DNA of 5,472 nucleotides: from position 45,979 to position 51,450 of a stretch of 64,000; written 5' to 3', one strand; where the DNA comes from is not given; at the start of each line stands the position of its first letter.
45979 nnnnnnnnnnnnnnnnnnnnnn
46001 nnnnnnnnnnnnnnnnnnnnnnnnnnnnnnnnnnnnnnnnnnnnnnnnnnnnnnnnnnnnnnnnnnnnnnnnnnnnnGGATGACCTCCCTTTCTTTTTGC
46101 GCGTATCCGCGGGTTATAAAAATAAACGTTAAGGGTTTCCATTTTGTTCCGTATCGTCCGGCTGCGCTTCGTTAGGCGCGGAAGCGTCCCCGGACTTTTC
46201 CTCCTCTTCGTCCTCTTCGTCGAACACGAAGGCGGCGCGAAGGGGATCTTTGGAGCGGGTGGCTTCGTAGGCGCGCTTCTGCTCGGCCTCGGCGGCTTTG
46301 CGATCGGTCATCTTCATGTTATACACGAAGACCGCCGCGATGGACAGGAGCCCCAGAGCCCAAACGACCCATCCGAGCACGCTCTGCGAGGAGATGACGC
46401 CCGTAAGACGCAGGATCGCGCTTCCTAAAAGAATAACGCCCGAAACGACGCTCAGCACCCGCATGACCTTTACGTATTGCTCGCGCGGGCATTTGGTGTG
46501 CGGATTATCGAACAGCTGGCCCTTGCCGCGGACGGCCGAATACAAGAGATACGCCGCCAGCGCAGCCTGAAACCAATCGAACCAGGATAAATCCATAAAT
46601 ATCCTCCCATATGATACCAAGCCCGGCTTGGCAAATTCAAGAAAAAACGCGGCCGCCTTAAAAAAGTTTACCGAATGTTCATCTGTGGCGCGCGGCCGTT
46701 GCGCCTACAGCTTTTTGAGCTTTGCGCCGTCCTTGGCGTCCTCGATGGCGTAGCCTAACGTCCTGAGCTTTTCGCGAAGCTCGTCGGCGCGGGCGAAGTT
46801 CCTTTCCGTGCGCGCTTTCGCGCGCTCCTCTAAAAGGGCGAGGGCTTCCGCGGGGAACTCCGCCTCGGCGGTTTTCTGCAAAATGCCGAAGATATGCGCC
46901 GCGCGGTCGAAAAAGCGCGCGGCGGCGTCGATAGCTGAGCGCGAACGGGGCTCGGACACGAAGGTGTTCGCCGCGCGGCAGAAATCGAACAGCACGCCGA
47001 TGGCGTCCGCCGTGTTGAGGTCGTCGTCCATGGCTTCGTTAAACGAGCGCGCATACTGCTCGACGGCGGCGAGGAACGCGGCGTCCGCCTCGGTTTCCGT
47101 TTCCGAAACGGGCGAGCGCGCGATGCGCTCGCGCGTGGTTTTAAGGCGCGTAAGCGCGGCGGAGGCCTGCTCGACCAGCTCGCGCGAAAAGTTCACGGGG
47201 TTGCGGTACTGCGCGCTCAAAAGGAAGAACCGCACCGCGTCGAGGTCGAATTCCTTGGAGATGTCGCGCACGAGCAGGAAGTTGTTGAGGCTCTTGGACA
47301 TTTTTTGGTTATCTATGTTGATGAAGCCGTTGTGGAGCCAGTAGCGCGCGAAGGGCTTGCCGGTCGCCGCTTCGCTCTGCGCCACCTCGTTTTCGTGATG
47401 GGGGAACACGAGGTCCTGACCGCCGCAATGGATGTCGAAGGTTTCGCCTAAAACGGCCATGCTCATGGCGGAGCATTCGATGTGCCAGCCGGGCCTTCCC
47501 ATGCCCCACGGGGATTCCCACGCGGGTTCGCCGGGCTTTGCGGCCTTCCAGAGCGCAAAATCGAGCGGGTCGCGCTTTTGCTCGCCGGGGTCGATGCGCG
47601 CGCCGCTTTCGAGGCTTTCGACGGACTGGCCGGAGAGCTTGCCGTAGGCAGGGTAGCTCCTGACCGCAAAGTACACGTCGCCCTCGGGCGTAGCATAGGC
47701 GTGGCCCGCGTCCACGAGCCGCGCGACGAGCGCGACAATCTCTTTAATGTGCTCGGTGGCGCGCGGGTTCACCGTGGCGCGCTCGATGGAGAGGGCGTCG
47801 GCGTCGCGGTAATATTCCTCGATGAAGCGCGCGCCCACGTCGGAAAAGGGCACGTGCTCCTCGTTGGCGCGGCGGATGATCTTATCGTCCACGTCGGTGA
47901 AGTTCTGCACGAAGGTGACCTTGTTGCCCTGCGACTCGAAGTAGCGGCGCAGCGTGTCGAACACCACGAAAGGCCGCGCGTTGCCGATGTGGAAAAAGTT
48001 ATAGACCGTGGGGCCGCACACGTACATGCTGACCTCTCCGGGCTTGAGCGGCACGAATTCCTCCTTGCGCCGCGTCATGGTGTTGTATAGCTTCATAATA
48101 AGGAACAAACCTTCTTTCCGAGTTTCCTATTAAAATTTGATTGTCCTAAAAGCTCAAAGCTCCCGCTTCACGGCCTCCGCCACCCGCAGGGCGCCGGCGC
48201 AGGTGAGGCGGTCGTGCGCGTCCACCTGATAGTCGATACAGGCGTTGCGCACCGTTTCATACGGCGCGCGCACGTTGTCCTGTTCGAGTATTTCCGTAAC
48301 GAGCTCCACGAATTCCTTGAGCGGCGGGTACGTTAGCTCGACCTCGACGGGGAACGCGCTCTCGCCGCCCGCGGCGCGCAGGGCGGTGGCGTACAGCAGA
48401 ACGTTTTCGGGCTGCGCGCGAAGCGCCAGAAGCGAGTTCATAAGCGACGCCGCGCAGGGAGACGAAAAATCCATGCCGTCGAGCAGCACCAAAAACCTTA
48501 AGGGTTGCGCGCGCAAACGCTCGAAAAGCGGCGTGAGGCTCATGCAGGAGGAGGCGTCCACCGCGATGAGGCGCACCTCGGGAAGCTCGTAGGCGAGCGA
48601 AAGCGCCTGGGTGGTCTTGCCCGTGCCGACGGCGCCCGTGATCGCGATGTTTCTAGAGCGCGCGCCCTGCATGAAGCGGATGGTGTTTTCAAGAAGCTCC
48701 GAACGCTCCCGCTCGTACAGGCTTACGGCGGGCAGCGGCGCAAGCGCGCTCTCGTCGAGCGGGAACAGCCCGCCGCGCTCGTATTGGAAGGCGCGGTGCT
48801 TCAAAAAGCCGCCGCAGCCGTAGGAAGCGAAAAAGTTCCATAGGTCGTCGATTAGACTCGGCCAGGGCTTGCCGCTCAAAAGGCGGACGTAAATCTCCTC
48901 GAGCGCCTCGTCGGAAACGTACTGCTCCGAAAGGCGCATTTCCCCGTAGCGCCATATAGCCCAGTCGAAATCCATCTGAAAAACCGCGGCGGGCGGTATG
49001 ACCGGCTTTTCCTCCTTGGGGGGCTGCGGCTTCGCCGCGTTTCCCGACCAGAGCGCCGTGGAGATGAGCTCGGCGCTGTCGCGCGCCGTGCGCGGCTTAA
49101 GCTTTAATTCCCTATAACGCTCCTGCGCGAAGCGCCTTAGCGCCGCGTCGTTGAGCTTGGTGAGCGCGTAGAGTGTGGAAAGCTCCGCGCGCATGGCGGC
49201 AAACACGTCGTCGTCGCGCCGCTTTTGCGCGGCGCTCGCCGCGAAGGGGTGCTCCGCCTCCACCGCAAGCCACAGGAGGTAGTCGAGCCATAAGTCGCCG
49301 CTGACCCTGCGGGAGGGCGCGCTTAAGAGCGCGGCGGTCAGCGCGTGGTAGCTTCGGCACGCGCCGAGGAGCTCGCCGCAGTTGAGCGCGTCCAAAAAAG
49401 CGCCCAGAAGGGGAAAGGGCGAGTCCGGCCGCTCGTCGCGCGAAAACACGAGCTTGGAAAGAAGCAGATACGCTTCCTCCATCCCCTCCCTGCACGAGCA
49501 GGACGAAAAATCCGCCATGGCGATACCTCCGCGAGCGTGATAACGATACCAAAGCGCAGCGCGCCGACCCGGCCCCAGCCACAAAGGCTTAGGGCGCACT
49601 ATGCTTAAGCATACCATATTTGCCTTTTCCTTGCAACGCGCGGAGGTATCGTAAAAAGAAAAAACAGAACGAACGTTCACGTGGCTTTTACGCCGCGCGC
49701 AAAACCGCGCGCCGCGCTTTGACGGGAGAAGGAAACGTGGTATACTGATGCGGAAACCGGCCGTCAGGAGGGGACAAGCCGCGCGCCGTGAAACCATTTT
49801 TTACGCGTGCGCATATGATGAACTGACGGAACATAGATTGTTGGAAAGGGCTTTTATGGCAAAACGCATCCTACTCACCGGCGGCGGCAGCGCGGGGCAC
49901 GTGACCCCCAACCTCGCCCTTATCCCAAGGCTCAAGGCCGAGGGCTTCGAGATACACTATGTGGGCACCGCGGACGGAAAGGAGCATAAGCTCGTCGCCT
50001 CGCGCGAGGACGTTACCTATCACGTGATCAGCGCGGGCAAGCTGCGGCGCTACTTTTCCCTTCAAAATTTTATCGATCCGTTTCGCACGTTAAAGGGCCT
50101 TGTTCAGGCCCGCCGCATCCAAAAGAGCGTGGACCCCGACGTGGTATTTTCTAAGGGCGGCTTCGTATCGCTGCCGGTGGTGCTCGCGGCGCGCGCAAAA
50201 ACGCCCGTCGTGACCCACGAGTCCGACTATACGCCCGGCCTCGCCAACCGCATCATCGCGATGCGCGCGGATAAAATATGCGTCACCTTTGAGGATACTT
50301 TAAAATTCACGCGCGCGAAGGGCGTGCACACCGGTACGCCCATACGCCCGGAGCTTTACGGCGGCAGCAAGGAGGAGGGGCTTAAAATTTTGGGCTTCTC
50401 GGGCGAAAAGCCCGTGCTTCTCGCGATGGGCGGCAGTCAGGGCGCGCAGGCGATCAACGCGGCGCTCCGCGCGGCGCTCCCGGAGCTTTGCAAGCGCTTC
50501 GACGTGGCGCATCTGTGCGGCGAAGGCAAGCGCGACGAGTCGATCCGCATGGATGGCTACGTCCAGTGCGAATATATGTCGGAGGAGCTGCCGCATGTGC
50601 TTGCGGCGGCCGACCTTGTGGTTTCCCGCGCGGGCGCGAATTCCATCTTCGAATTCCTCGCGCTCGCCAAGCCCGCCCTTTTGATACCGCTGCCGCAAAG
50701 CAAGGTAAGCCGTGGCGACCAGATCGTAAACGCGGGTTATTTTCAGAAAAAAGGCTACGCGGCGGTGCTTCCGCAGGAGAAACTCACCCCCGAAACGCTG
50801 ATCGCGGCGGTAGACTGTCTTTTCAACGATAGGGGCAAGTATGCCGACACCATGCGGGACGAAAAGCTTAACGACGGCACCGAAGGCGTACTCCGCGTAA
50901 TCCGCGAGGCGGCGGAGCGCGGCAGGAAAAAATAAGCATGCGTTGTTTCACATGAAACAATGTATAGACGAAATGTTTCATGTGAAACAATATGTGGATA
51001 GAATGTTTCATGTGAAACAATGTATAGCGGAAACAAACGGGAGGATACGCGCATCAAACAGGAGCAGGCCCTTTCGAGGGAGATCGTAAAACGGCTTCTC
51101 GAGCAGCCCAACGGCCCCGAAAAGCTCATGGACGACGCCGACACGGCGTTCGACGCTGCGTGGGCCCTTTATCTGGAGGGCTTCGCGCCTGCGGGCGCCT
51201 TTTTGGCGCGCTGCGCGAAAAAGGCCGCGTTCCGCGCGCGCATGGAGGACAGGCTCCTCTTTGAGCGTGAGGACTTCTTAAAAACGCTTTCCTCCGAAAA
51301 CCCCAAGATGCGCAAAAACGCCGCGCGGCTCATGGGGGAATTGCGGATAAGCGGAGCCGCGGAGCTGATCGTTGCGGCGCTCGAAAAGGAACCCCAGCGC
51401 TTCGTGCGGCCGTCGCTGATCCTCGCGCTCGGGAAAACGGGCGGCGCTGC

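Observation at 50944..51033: Three parS-like palindromes phased at exactly 30 bp upstream of the soj-spo0J block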

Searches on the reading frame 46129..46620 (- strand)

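Call 10: search_protein_families(library=pfam, proteins=[window:46129-46620:-])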
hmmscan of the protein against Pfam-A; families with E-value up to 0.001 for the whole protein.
window:46129-46620:- (163 aa): 1 family
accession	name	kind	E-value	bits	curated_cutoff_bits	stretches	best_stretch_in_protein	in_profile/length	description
PF07344.16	Amastin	-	0.00064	20.1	27.2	1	43-118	54-127/157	Amastin surface glycoprotein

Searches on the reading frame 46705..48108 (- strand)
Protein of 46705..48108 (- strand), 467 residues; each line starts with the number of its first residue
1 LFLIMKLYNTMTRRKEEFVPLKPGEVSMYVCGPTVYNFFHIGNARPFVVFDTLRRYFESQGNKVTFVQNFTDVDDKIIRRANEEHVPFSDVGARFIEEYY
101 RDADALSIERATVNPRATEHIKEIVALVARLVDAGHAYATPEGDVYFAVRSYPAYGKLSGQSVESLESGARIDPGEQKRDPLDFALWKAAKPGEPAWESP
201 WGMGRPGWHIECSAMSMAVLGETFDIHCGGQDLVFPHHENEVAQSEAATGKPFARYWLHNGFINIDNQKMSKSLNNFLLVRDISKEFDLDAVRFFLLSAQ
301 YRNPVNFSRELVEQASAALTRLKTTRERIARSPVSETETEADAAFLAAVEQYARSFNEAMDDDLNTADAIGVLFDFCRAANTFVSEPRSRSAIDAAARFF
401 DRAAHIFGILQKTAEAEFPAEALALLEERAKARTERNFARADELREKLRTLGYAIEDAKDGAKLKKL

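Call 4: search_protein_families(library=pfam, proteins=[window:46705-48108:-])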
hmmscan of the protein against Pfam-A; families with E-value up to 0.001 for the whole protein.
window:46705-48108:- (467 aa): 6 families
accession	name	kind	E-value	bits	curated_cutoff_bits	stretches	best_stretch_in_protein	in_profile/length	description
PF01406.26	tRNA-synt_1e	-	8.3e-135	449.4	27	1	18-316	2-300/301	tRNA synthetases class I (C) catalytic domain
PF09190.17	DALR_2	-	9.7e-16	58.5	22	1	356-411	2-57/57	DALR domain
PF09334.17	tRNA-synt_1g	-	3.7e-13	49.4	20.1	2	245-307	303-366/391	tRNA synthetases class I (M)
PF23493.1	CysS_C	-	1.9e-09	37.9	23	1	417-461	3-47/51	Cysteinyl-tRNA ligase anticodon binding domain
PF00133.28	tRNA-synt_1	-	1.3e-07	31.2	22.7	1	226-307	331-413/414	tRNA synthetases class I (I, L, M and V)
PF01921.24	tRNA-synt_1f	-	0.00011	21.7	27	0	37-92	34-86/360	tRNA synthetases class I (K)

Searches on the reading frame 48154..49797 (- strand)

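Call 4: search_protein_families(library=pfam, proteins=[window:48154-49797:-])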
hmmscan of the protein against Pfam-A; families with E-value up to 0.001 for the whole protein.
window:48154-49797:- (547 aa): 2 families
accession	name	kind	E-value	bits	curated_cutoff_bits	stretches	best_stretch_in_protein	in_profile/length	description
PF05673.19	DUF815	-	1.6e-19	70.5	23.8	1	334-474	3-151/249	Protein of unknown function (DUF815)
PF13401.12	AAA_22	-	7.9e-05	23.4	27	1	382-429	6-55/130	AAA domain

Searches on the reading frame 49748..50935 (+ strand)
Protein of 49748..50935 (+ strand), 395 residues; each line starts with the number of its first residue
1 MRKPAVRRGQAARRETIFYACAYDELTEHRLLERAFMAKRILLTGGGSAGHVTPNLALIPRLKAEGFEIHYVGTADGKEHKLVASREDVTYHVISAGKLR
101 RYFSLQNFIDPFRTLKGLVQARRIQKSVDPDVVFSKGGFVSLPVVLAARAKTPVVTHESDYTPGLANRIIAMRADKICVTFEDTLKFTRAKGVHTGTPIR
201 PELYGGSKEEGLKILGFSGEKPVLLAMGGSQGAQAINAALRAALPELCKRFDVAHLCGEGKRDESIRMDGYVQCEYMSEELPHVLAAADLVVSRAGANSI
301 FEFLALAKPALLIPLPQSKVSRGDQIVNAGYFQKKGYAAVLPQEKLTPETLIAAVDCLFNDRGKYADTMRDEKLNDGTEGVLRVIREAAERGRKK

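Call 4: search_protein_families(library=pfam, proteins=[window:49748-50935:+])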
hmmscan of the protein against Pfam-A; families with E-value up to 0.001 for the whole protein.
window:49748-50935:+ (395 aa): 5 families
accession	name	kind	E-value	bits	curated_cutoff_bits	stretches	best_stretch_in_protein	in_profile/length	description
PF03033.26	Glyco_transf_28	-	1.4e-35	122.8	26.2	1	41-178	1-138/139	Glycosyltransferase family 28 N-terminal domain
PF04101.22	Glyco_tran_28_C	-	6.7e-32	111.3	22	1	224-372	2-154/166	Glycosyltransferase family 28 C-terminal domain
PF13579.12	Glyco_trans_4_4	-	4.4e-05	24.3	29.7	1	58-193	10-147/158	Glycosyl transferase 4-like domain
PF13528.12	Glyco_trans_1_3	-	0.0001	22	25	0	281-351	248-314/322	Glycosyl transferase family 1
PF13439.12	Glyco_transf_4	-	0.00016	22.1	28.5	1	57-157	10-102/170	Glycosyltransferase Family 4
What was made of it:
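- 49748..50935 (+): murG (GT28 glycosyltransferase), upstream neighbour. Its stop codon lies 8 bp before site 1. Call 4.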

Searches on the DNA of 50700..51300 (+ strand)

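Call 46: search_rna_families(source=window, start=50700, end=51300, threshold=evalue, max_evalue=1)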
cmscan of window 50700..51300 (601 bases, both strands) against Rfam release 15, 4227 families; matches with E-value up to 1: 6.
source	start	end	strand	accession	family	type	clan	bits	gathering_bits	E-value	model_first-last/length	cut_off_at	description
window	50938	51025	+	RF04112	MIR5512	Gene; miRNA;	-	24.7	139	0.032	22-109/132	no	MIR5512 microRNA precursor family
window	50936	51027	+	RF04286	mir-513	Gene; miRNA;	CL00136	23.7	72.1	0.018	1-82/82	no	mir-513 microRNA precursor family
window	50938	51025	-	RF04112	MIR5512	Gene; miRNA;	-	20.6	139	0.36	22-109/132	no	MIR5512 microRNA precursor family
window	50935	51004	+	RF00801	mir-280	Gene; miRNA;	-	19.6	70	0.85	1-83/83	no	mir-280 microRNA precursor family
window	50944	50989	+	RF00932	mir-471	Gene; miRNA;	-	18.6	80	0.55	1-66/66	no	mir-471 microRNA precursor family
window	50943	50991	-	RF03362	mir-9436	Gene; miRNA;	-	18.1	80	0.87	1-66/66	no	mir-9436 microRNA precursor family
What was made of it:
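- Rfam gives only sub-threshold miRNA-hairpin noise (call 46).
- Tried and rejected: Only sub-threshold miRNA-hairpin hits (call 46).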

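Call 57: search_dna_similar(query=window:50930-51045:+, collection=plasmids, mode=distant, max_evalue=0.01, max_rows=10)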
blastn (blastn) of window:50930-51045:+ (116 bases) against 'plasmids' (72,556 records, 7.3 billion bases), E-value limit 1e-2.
Records with a match: 1; places in all: 1; records where one place covers at least 80% of the query: 0.
Best place of each record, by identity: 80-90% 1.
By first word of the organism name: Clostridium 1.
By predicted mobility (MOB-suite, as given by PLSDB): non-mobilizable 1.
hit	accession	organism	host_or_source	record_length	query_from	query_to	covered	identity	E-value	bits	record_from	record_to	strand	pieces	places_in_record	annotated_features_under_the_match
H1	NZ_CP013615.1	Clostridium perfringens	canine,Pure culture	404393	42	90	42%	81.5%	5e-5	54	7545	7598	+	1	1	none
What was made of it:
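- On Plasmid-type iterated centromere (e.g. F sopC): No real plasmid match (call 57).
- The only plasmid hit is a 49-bp partial match at 81.5% identity (call 57).
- Tried and rejected: One partial 49-bp hit (call 57).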
